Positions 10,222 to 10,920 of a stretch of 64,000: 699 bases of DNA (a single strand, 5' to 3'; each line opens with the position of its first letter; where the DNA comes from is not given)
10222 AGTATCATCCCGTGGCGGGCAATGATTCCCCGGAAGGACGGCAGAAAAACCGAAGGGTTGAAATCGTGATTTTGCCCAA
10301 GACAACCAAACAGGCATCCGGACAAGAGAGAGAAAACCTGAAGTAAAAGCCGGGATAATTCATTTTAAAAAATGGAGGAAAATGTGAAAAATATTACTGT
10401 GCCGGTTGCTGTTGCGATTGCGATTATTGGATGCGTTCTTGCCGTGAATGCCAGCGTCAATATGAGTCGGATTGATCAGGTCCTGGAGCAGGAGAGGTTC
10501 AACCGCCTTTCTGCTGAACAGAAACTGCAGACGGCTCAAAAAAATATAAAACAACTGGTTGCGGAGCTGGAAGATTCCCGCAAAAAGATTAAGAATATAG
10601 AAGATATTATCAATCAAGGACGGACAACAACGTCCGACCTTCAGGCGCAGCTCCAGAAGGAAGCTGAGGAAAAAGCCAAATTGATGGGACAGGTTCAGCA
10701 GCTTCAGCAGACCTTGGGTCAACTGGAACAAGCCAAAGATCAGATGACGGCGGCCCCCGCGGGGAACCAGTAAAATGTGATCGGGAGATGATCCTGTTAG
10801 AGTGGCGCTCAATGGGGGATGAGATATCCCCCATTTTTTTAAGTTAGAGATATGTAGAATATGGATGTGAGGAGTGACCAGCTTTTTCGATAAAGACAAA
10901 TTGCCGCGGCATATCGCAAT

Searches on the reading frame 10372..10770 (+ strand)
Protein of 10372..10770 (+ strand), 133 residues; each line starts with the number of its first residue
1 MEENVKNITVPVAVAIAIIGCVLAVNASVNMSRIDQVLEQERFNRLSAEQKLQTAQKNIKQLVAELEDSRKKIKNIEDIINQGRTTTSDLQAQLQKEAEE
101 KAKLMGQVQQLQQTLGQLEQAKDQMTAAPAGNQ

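Call 18: search_protein_families(library=pfam, proteins=[window:10372-10770:+], max_evalue=0.0001)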
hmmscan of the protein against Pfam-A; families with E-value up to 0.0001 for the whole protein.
window:10372-10770:+ (133 aa): 2 families
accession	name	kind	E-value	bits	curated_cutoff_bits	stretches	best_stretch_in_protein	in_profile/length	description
PF10473.14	CENP-F_leu_zip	-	5.8e-06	26.9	34.5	1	49-126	30-107/140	Leucine-rich repeats of kinetochore protein Cenp-F/LEK1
PF03961.19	FapA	-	3.9e-05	23.8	31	1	38-125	145-229/272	Flagellar Assembly Protein A beta solenoid domain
